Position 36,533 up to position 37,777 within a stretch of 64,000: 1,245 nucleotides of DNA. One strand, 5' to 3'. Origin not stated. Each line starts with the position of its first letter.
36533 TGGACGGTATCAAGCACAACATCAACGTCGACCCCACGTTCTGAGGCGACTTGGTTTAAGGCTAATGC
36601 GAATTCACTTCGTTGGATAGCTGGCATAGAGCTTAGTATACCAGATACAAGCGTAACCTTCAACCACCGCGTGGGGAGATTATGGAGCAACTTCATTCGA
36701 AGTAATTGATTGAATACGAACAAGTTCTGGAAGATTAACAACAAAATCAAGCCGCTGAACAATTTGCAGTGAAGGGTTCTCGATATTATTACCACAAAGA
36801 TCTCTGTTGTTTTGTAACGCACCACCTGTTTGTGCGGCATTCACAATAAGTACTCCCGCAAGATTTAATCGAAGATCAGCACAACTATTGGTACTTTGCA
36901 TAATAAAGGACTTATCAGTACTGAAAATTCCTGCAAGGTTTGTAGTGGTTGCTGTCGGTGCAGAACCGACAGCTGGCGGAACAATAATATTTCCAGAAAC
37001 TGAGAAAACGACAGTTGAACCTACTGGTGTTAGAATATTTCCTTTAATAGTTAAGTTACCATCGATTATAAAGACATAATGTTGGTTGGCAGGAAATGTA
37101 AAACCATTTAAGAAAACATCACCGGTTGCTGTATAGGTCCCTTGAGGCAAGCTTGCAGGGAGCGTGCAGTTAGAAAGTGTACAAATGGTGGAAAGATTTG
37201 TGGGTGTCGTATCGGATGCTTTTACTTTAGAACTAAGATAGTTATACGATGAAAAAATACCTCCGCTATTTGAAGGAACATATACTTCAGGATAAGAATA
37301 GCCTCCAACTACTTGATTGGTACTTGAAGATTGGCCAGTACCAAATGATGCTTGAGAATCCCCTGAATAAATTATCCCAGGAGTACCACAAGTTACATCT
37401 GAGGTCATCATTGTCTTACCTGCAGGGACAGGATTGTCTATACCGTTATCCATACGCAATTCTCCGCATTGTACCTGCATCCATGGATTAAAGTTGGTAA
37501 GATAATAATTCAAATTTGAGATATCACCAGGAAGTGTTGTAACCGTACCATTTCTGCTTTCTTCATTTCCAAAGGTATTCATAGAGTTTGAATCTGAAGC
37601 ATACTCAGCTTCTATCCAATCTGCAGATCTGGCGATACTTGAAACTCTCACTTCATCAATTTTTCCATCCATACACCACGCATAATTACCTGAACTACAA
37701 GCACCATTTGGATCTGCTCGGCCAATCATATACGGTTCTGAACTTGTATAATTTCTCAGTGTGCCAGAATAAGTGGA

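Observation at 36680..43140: Two giant surface proteins built from shuffled lectin or adhesin modules also found in the secreted enzymes at 8.8-12.8 kb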

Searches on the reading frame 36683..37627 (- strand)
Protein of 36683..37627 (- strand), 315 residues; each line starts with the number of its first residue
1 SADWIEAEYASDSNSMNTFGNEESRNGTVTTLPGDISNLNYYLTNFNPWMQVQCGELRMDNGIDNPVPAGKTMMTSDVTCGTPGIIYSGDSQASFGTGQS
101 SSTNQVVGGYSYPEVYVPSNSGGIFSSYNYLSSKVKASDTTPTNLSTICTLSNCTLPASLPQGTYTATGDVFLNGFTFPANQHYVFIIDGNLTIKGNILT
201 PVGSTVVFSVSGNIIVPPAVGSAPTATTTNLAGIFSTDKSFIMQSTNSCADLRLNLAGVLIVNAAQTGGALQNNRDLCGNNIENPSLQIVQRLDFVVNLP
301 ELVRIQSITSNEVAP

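Call 11: search_protein_families(library=pfam, proteins=[window:36683-37627:-], max_evalue=10)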
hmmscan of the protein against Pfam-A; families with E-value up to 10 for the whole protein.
seq(315 aa): 0 families

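Call 25: search_protein_representatives(protein=window:36683-37564:-)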
Query: 294 residues. Proteins with E-value up to 0.001 (for the whole library): 970; up to 1e-10: 694; up to 1e-30: 380. The best 150 are listed.
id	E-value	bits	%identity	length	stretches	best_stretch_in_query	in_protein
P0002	4.9e-172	587.1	90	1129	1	1-294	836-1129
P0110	1.2e-126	438.2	67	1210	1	9-294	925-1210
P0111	2.1e-120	417.7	65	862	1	11-294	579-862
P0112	6.2e-118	409.6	63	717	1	8-294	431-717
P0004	2.8e-112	391.0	64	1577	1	7-294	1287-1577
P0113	1.9e-108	378.4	62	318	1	14-294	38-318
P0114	1.6e-106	372.1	63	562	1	11-294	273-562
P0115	5.8e-104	363.7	60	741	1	5-294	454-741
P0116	2.5e-103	361.7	59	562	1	9-294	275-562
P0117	2.7e-101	355.0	57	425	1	11-294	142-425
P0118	9.2e-100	350.0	46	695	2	8-294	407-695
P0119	9.6e-98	343.4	58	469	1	11-294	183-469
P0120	3.7e-97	341.4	55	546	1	12-294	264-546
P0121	1.1e-94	333.4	56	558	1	10-294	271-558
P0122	5.2e-94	331.1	53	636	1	4-293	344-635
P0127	1.4e-85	303.4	54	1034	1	12-294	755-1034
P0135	1.9e-83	296.4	54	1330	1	8-294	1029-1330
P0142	7.3e-78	278.1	49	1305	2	6-294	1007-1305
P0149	1.5e-71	257.4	49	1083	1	11-294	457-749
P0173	7.4e-61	222.3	43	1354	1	12-294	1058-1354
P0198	2.5e-56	207.5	46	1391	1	12-294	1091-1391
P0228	5.4e-53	196.5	43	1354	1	6-294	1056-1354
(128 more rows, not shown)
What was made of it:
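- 36683..37534 (-): A aa 880-1163: conserved C-terminal beta-solenoid domain with no family model. It ends in the invariant ...E-V-A-P. Exhaustive HMMER: 970 representatives at E<=1e-3 and 380 at E<=1e-30 (call 25).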

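Call 28: find_homologous_proteins(query=window:36683-37564:-, max_evalue=1e-8)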
Query window:36683-37564:- (294 aa): 18 proteins with E <= 1e-8 among 1400 candidates.
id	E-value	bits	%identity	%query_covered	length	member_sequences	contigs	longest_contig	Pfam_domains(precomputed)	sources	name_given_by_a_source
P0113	6.1e-108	378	62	95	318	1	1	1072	-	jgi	jgi:hypothetical protein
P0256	3.5e-107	376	60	97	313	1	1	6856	-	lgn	-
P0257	3.2e-105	370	59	97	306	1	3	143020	-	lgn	-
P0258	2.0e-103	364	60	96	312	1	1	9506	-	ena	-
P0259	8.5e-102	358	58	91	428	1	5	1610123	PF17210.10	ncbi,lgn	-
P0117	8.4e-101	355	59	92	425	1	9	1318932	PF17210.10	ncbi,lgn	-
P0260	8.1e-98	345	55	96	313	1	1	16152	-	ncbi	-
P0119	3.0e-97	343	58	96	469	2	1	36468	-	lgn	-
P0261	1.4e-96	341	56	96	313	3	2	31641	-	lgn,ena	-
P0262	1.2e-95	338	55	98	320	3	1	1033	-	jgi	jgi:hypothetical protein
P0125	3.0e-88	314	53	95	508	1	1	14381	PF14200.13,PF00652.29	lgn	-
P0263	1.7e-83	298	57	87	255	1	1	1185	-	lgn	-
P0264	1.7e-64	236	45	96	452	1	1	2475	-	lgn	-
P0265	3.7e-50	189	44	80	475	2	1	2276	-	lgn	-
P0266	8.4e-48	181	45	80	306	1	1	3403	-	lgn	-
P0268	1.1e-41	161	38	95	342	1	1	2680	-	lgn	-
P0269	1.5e-36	144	37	85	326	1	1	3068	-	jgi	jgi:hypothetical protein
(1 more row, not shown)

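Call 33: find_related_loci(query=window:36683-37564:-, collection=genome_contigs, flank=8000)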
Query window:36683-37564:- (294 aa) in genome_contigs; peptide patterns used: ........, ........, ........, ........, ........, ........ (x = any residue, [..] = any of these).
76 stretches matched a pattern; 2 encode a relative of the query (tblastn E <= 1e-3); 2 distinct loci.
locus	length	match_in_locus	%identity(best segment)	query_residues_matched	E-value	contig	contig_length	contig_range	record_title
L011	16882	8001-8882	90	1-294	0e+0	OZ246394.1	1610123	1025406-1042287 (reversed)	MAG: uncultured Gammaproteobacteria bacterium isolate SRP292972_co1_11 genome assembly, chromosome: 1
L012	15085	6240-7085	55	13-294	1e-106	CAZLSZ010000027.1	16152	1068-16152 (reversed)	MAG TPA_asm: uncultured Gammaproteobacteria bacterium isolate SRP170004_co1_21 genome assembly, contig: NODE_5636_length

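Call 36: predict_structure(alignment_id=A1)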
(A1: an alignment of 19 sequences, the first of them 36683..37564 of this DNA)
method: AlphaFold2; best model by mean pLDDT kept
length: 294 residues; sequences in the alignment: 19
mean_pLDDT: 71.0   pTM: 0.73
mean pLDDT of the five models: 71.0, 69.4, 69.0, 68.7, 67.5
residues with pLDDT >= 90: 93; 70-90: 81; 50-70: 41; < 50: 79
segments of 3 or more residues with pLDDT < 50: 1-24, 38-41, 60-101, 286-294
pLDDT, mean of each block of 10 residues (from residue 1): 39 34 55 54 64 62 34 33 37 39 70 82 97 96 96 96 96 97 91 95 93 86 86 88 71 81 84 68 52 36
secondary structure, 60 per line:
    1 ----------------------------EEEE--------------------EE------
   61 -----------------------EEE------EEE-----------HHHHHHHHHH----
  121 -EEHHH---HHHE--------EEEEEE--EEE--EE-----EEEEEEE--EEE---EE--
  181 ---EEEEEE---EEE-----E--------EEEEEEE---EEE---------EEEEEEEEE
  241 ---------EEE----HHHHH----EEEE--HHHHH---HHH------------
elements in order: E29-32 E84-86 E93-95 H107-116 E142-147 E150-152 E162-168 E171-173 E184-189 E193-195 E210-216 E220-222 E232-240 E250-252 H257-261 E266-269 H272-276
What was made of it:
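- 36683..37534 (-): AF2 core pLDDT >85 (call 36).
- On DUF3494 / ice-binding protein (Pfam PF11999): The AF2 core has pLDDT >85 and shows a helix followed by solenoid strands (call 36).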

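Call 39: fold_search(model_id=the predicted structure, library=pdb)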
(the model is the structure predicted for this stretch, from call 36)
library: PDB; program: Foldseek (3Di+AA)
matches with E <= 10: 25; with E <= 0.001: 0
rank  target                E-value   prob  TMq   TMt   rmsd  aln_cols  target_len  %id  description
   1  5b5h                  7.2e-03  1.00  0.37  0.47   8.2       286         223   14  Hydrophobic ice-binding site confer hyperactivity on antifreeze protein from a snow mold fungus (released 2016-09-28)
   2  7dc5_A                2.7e-02  0.97  0.36  0.46   8.3       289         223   13  Crystal structure of fungal antifreeze protein with intermediate activity (released 2021-10-27)
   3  7ehk                  2.7e-02  0.97  0.34  0.44  16.9       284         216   13  Crystal structure of C107S mutant of FfIBP (released 2022-03-02)
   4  9lhs                  3.3e-02  0.94  0.36  0.44  10.7       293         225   12  Crystal structure of an ice-binding protein from Candidatus Cryosericum odellii (released 2025-09-03)
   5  7ddb_A                6.6e-02  0.98  0.39  0.50   6.8       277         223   15  Crystal structure of fungal antifreeze protein with intermediate activity (released 2021-11-03)
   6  6a8k                  9.4e-02  0.60  0.30  0.35  13.2       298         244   15  Crystal structure of Ice-binding Protein from a Sea-Ice Microalga (released 2018-11-07)
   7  3wp9                  9.9e-02  0.91  0.28  0.35   5.5       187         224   16  Crystal structure of antifreeze protein from an Antarctic sea ice bacterium Colwellia sp. (released 2014-07-02)
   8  6qvi_B                1.1e-01  0.92  0.33  0.21  13.9       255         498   12  Crystal structure of competence-associated pilin ComZ from Thermus thermophilus (released 2019-05-29)
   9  3uyu_A                2.7e-01  0.60  0.33  0.41  10.5       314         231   14  Structural basis for the antifreeze activity of an ice-binding protein (LeIBP) from Arctic yeast (released 2012-02-15)
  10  9lhr_B                3.0e-01  0.77  0.37  0.46   7.5       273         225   13  Crystal structure of Ice binding protein from Candidatus Cryosericum odellii SMC5 (released 2025-09-03)
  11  4nuh                  3.2e-01  0.82  0.38  0.49   8.0       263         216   15  Crystal structure of mLeIBP, a capping head region swapped mutant of ice-binding protein (released 2014-04-16)
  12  3vn3_A                3.2e-01  0.72  0.37  0.47   9.3       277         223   16  Fungal antifreeze protein exerts hyperactivity by constructing an inequable beta-helix (released 2012-06-06)
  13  8x1o                  4.5e-01  0.63  0.36  0.46   7.9       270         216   11  Crystal structure of M249C/N270C mutant of FfIBP (released 2024-11-13)
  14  8x1p                  4.7e-01  0.41  0.32  0.41  10.1       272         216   11  Crystal structure of G160C/S176C mutant of FfIBP (released 2024-11-13)
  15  7bwy_A                5.8e-01  0.47  0.31  0.42  10.0       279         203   12  Crystal structure of ice-binding protein from an Antarctic ascomycete, Antarctomyces psychrotrophicus. (released 2020-05-27)
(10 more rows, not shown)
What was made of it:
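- The best fold matches are non-enzymatic DUF3494 ice-binding proteins and the ComZ pilin solenoid (call 39). The top match has E 7e-3, and TM against the target is up to 0.50 (call 39).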

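Call 41: search_solved_structures(query=A1, max_evalue=10)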
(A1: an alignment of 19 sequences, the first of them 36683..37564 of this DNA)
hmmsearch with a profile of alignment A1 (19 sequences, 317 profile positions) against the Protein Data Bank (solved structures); distinct sequences matched with E-value up to 10: 2.
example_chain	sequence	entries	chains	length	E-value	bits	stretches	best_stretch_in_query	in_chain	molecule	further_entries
6bg8_A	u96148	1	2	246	0.025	17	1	147-196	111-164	Ig domain protein, group 2 domain protein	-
9bex_AAA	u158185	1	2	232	0.56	12.5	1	106-172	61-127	Immunoglobulin gamma-1 heavy chain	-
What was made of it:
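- The 19-sequence profile hits SfIBP 6bg8 at E 0.025 (call 41).
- Tried and rejected: Profile searches of the C-terminal family against PDB sequences gave SfIBP at E 0.025 with 19 sequences (call 41).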

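Call 62: search_protein_families(library=pfam, alignment_id=A3, max_evalue=0.0001)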
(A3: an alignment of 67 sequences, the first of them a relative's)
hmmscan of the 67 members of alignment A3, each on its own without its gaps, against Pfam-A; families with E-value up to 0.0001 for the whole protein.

A. member 1, P0110 (1210 aa): 3 families
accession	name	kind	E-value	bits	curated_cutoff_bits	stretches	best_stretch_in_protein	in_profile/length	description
PF13385.13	Laminin_G_3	-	1.8e-17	64.3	27.6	1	391-530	4-150/151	Concanavalin A-like lectin/glucanases superfamily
PF10102.14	DUF2341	-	9.8e-11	42.4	23.4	1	259-316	2-57/84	Domain of unknown function (DUF2341)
PF02018.23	CBM_4_9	-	6.1e-06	27.1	25.9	1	40-168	2-131/136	Carbohydrate binding domain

B. families by the number of members that match (of 67 scanned): 25 families
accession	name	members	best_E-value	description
PF17210.9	SdrD_B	40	4.2e-106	SdrD B-like domain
PF13620.12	CarboxypepD_reg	21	1e-48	Carboxypeptidase regulatory-like domain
PF17802.7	SpaA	12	5.6e-24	Prealbumin-like fold domain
PF13715.12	CarbopepD_reg_2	10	9.2e-22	CarboxypepD_reg-like domain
PF09430.16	EMC7_beta-sandw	5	1.4e-08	ER membrane protein complex subunit 7, beta-sandwich domain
PF24517.2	CBM96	3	1e-26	Carbohydrate-binding module family 96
PF13519.12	VWA_2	3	7e-20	von Willebrand factor type A domain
PF00092.34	VWA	3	6.9e-18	von Willebrand factor type A domain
PF07705.17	CARDB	3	1.1e-09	CARDB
PF16371.11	MetallophosN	2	5e-11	N terminal of Calcineurin-like phosphoesterase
PF00754.31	F5_F8_type_C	1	3.6e-56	F5/8 type C domain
PF22633.2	F5_F8_type_C_2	1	1.4e-42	NedA-like, galactose-binding domain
PF13385.13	Laminin_G_3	1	1.8e-17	Concanavalin A-like lectin/glucanases superfamily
PF23194.1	NOMO_5th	1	6.4e-11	NOMO fifth transthyretin-like domain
PF10102.14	DUF2341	1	9.8e-11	Domain of unknown function (DUF2341)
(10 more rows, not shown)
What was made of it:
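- SdrD_B is the partner domain in 40 of 67 members and vWA in 3 of 67 (call 62). In most members the domain sits at the far end of a long SdrD-B stalk (call 62), which is more typical of a binding tip.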

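Call 63: search_protein_families(library=pfam, alignment_id=A1, max_evalue=1)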
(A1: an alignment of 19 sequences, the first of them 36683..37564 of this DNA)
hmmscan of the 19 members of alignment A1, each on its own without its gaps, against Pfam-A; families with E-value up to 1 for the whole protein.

A. member 1, window:36683-37564:- (294 aa): 0 families

B. families by the number of members that match (of 19 scanned): 14 families
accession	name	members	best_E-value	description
PF23981.1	DUF7305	4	0.0015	Domain of unknown function (DUF7305)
PF17210.9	SdrD_B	3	3.5e-11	SdrD B-like domain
PF17954.7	Pirin_C_2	3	0.13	Quercetinase C-terminal cupin domain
PF13620.12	CarboxypepD_reg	2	0.001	Carboxypeptidase regulatory-like domain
PF00652.28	Ricin_B_lectin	1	5.8e-21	Ricin-type beta-trefoil lectin domain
PF14200.12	RicinB_lectin_2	1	1.7e-16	Ricin-type beta-trefoil lectin domain-like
PF00041.27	fn3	1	0.00089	Fibronectin type III domain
PF21959.2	DUF6923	1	0.0028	Repeat of unknown function (DUF6923)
PF11999.13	Ice_binding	1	0.0039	Ice-binding-like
PF17936.7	Big_6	1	0.0093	Bacterial Ig domain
PF13057.11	DUF3919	1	0.024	Protein of unknown function (DUF3919)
PF19077.6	Big_13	1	0.029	Bacterial Ig-like domain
PF07419.17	PilM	1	0.055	PilM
PF13229.12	Beta_helix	1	0.059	Right handed beta helix region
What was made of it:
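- One member gives a weak Beta_helix hit (call 63).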

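Call 66: search_protein_families(library=pfam, proteins=[P0113, P0256, P0257, P0258, P0260, P0261, P0262, P0266, P0268, P0269], max_evalue=1)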
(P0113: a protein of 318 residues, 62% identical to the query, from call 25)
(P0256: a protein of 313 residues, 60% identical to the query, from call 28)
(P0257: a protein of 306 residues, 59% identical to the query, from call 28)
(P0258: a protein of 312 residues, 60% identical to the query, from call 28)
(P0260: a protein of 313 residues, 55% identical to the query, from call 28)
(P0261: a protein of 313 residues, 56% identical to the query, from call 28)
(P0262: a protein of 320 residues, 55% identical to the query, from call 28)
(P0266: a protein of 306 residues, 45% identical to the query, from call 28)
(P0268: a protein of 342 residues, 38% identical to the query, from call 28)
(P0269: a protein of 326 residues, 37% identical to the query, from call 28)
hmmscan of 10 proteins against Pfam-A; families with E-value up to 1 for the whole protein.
P0113 (318 aa): 1 family
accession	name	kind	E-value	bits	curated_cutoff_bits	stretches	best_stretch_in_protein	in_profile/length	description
PF23981.1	DUF7305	-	0.11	12.9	27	1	163-203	46-88/185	Domain of unknown function (DUF7305)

P0256 (313 aa): 2 families
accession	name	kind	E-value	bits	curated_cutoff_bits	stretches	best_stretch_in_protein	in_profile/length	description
PF13057.11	DUF3919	-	0.024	14.8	25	1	178-276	72-165/232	Protein of unknown function (DUF3919)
PF17954.7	Pirin_C_2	-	0.13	12.9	22.9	0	178-197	38-57/86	Quercetinase C-terminal cupin domain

P0257 (306 aa): 1 family
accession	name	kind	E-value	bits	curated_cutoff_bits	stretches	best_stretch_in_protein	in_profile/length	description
PF17954.7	Pirin_C_2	-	0.27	11.9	22.9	0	166-191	32-58/86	Quercetinase C-terminal cupin domain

P0258 (312 aa): 0 families

P0260 (313 aa): 0 families

P0261 (313 aa): 2 families
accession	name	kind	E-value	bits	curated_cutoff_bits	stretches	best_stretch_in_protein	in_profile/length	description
PF21959.2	DUF6923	-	0.0028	17.9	27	1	166-280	32-142/234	Repeat of unknown function (DUF6923)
PF17954.7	Pirin_C_2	-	0.19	12.4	22.9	0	169-198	29-58/86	Quercetinase C-terminal cupin domain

P0262 (320 aa): 1 family
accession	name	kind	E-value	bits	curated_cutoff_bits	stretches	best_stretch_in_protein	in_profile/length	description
PF07419.17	PilM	-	0.055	13.8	25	1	101-166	68-131/136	PilM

P0266 (306 aa): 1 family
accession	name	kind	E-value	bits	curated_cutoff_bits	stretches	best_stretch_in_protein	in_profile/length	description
PF11999.13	Ice_binding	-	0.0039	17.3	28.7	1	118-181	72-140/208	Ice-binding-like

P0268 (342 aa): 0 families

P0269 (326 aa): 0 families
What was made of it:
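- On DUF3494 / ice-binding protein (Pfam PF11999): Of 19 family members, 1 hits at E 0.0039 with 17.3 bits against a cut-off of 28.7 (calls 63, 66).
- Pfam Ice_binding hits one member at E 0.004 (calls 63, 66).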

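Call 67: find_encoding_contigs(protein=P0117, flank=9000, max_places=1)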
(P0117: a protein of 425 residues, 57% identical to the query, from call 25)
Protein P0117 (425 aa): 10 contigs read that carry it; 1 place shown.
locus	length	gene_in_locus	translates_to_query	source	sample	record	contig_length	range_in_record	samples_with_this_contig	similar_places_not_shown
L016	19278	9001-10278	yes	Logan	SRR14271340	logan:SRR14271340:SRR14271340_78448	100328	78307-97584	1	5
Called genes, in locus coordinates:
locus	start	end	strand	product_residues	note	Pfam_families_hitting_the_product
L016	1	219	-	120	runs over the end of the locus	-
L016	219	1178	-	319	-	PF00303:Thymidylat_synt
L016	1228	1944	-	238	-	-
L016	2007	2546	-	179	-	PF06559:DCD_N (weak), PF22769:DCD, PF00692:dUTPase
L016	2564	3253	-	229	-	PF02223:Thymidylate_kin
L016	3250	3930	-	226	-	PF01712:dNK, PF02223:Thymidylate_kin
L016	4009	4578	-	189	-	PF06559:DCD_N (weak), PF22769:DCD, PF00692:dUTPase (weak)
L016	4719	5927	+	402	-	-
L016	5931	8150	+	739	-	PF00092:VWA, PF13519:VWA_2, PF13620:CarboxypepD_reg (weak), PF17210:SdrD_B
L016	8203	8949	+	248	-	PF13620:CarboxypepD_reg (faint), PF17210:SdrD_B (weak)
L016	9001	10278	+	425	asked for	PF17210:SdrD_B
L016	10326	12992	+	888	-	PF00092:VWA, PF13519:VWA_2, PF17210:SdrD_B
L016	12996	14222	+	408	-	-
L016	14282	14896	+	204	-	PF00963:Cohesin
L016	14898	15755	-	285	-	-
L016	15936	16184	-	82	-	-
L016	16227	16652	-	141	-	-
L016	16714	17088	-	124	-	PF13430:DUF4112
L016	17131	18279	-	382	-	PF00069:Pkinase, PF07714:PK_Tyr_Ser-Thr, PF03109:ABC1 (weak)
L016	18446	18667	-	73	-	-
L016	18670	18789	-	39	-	-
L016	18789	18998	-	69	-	-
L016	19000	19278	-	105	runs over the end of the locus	-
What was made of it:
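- In L016, the copy from the window's own organism, it lies one gene further upstream (call 67).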
